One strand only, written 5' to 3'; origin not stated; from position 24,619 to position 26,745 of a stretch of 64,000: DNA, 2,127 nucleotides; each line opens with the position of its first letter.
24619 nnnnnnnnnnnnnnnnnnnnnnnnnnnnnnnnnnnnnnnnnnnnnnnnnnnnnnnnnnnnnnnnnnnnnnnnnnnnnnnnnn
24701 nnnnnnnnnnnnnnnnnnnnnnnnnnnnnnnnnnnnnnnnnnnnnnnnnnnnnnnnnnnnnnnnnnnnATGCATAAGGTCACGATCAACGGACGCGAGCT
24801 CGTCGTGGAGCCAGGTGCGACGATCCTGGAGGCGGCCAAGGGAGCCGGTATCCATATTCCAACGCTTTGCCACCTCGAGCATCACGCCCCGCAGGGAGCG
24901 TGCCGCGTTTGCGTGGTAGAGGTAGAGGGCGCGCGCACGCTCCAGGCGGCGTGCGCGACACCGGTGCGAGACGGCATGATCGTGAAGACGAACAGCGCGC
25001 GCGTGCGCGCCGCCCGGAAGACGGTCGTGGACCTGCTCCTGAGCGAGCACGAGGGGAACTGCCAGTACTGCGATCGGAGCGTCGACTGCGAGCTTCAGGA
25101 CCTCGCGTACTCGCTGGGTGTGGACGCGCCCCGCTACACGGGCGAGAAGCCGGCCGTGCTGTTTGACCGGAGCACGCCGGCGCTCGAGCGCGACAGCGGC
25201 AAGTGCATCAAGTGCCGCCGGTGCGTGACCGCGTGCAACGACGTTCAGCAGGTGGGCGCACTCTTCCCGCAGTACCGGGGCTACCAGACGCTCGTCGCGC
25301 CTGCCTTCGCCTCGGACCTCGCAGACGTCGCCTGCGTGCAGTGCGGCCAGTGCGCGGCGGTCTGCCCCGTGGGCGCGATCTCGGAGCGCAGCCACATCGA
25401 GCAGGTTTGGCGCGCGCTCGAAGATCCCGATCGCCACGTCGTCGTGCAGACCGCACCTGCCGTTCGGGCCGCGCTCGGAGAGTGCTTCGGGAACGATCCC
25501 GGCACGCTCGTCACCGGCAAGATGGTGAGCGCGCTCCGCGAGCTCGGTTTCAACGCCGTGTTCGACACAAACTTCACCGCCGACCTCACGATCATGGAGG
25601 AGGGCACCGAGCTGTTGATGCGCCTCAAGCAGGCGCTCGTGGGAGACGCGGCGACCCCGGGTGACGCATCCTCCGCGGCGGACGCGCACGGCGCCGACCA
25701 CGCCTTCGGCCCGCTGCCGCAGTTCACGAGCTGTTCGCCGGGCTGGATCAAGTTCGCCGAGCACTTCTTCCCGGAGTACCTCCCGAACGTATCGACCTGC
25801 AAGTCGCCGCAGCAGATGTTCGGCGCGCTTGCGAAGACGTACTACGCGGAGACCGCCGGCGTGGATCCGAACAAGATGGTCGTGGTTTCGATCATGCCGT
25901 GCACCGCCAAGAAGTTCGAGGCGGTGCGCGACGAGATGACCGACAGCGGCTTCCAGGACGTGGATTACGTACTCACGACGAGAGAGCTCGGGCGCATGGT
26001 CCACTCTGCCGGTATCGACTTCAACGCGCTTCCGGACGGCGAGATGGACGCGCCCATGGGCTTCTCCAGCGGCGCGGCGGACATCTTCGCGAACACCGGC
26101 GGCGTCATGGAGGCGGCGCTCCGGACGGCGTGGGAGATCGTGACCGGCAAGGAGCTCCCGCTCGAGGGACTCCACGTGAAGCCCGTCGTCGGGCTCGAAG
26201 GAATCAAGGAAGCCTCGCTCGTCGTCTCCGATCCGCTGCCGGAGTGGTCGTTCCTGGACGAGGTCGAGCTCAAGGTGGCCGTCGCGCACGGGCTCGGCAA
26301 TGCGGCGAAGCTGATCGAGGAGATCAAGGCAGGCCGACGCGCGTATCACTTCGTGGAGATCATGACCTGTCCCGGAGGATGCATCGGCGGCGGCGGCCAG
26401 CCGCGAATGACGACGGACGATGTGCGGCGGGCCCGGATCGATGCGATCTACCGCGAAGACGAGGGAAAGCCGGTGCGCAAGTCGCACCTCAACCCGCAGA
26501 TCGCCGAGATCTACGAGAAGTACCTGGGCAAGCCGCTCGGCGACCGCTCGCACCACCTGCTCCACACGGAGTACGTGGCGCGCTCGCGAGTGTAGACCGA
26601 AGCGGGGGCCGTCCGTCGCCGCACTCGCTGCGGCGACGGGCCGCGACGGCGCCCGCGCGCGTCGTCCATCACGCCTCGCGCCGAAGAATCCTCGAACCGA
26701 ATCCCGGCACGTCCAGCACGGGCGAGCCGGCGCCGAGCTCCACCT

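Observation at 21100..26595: [FeFe]-hydrogenase operon whose flavoprotein subunit ends in a complete GltD/NfnB-like NAD(P)H-FAD module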

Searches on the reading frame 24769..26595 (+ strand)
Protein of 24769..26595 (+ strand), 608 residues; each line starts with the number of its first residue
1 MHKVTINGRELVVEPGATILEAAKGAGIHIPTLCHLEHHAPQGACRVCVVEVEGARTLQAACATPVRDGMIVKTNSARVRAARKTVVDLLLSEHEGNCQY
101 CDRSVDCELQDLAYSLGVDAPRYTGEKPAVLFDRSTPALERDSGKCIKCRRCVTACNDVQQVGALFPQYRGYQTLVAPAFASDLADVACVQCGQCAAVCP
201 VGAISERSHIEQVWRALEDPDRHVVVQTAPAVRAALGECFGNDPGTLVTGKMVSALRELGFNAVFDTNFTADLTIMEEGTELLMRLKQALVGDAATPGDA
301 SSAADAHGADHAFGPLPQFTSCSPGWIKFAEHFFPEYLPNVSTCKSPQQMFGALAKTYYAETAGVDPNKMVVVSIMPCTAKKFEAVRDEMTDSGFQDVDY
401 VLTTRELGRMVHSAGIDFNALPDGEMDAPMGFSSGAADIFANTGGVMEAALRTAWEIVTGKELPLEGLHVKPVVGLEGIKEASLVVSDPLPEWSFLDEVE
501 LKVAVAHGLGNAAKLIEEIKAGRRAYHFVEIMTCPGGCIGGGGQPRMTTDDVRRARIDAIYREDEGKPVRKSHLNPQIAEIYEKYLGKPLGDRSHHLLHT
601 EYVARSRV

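Call 3: search_protein_families(library=pfam, proteins=[window:24769-26595:+], max_evalue=0.01)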
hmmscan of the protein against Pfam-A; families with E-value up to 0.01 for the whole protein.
window:24769-26595:+ (608 aa): 16 families
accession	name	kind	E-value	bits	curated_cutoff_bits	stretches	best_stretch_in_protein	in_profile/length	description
PF02906.19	Fe_hyd_lg_C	-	1e-92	310.6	22.1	1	223-542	2-245/245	Iron only hydrogenase large subunit, C-terminal domain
PF02256.22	Fe_hyd_SSU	-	5.5e-24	84.4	24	1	550-605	1-56/56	Iron hydrogenase small subunit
PF13510.11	Fer2_4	-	4e-19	68.9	22.8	1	3-76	5-81/82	2Fe-2S iron-sulfur cluster binding domain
PF10588.14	NADH-G_4Fe-4S_3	-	2e-14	53.3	27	1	83-121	1-39/40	NADH-ubiquinone oxidoreductase-G iron-sulfur binding region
PF12838.12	Fer4_7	-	3.2e-08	34.3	27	1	145-203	1-52/52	4Fe-4S dicluster domain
PF00111.32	Fer2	-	7.1e-08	32.7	21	1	5-64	2-74/77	2Fe-2S iron-sulfur cluster binding domain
PF13187.11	Fer4_9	-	6.1e-07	29.8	27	1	145-204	1-52/52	4Fe-4S dicluster domain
PF13237.11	Fer4_10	-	7.9e-07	29.4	25.5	2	188-212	8-34/53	4Fe-4S dicluster domain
PF14697.11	Fer4_21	-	1.4e-06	28.7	35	1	143-204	5-57/59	4Fe-4S dicluster domain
PF13183.11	Fer4_8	-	4.8e-06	27.5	27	1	145-202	4-67/68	4Fe-4S dicluster domain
PF12837.12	Fer4_6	-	2.7e-05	24.4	25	2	188-204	8-24/24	4Fe-4S binding domain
PF13484.11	Fer4_16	-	3.1e-05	25.1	30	1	189-211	2-21/66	4Fe-4S double cluster binding domain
PF00037.32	Fer4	-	9.4e-05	22.5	21.1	1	189-205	8-24/24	4Fe-4S binding domain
PF22117.2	Fer4_Nqo3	-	0.00011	22.7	27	1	137-204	2-66/67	NADH-quinone oxidoreductase subunit 3, ferredoxin-like domain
PF25160.1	LdpA_Fe-S-bd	-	0.00044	20.4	27.6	1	184-209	23-48/49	LdpA Fe-S cluster-binding domain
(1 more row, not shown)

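Call 4: search_protein_families(library=ncbifam, proteins=[window:24769-26595:+], max_evalue=0.001)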
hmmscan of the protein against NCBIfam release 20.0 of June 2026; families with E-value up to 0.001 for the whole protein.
window:24769-26595:+ (608 aa): 18 families
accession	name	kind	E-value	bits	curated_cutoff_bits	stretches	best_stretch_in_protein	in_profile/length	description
NF040763.1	FeFe_hydrog_A6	exception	1.6e-260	865.4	765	1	3-605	2-571/571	NADH-dependent [FeFe] hydrogenase, group A6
NF040762.1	Hydr_FeFe_Clost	exception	1.7e-176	588.2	900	2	314-602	290-571/572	ferredoxin hydrogenase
TIGR02512.1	FeFe_hydrog_A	subfamily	6e-151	502.6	405.95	1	139-546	2-374/375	[FeFe] hydrogenase, group A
NF005745.0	PRK07569.1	equivalog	1.3e-53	181.8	333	1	4-208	6-211/238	bidirectional hydrogenase complex protein HoxU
TIGR04105.1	FeFe_hydrog_B1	subfamily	3.7e-48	164.3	450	3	318-456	286-408/462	monomeric [FeFe] hydrogenase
TIGR01973.1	NuoG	equivalog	4.4e-43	148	470.05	1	4-215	1-208/606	NADH-quinone oxidoreductase subunit NuoG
NF006305.0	PRK08493.1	equivalog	7.7e-40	136.7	591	1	3-208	3-225/819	NADH-quinone oxidoreductase subunit G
NF005895.0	PRK07860.1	equivalog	8.3e-29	100.2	802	1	3-205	19-221/811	NADH-quinone oxidoreductase subunit G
NF009454.0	PRK12814.1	equivalog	3.8e-24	85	916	1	4-99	6-101/657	putative NADPH-dependent glutamate synthase small subunit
NF058577.1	FdxA_fam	equivalog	9.2e-06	25.8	65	1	188-208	8-28/52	4Fe-4S ferredoxin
NF006183.0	PRK08318.1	equivalog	9.8e-06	24.6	335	1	142-209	340-400/422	NAD-dependent dihydropyrimidine dehydrogenase subunit PreA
NF038355.1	FDH3_beta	equivalog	5.2e-05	23.4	240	1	142-207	8-74/180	formate dehydrogenase FDH3 subunit beta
TIGR01945.1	rnfC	subfamily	0.00013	20.7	245.95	1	138-201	357-416/435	RnfABCDGE type electron transport complex subunit C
NF045480.1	FdxA_Actino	equivalog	0.00014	22.1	125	0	188-222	39-73/107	ferredoxin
NF038196.1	ferrodoxin_EFR1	subfamily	0.00016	21.8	75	0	186-206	183-203/242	EFR1 family ferrodoxin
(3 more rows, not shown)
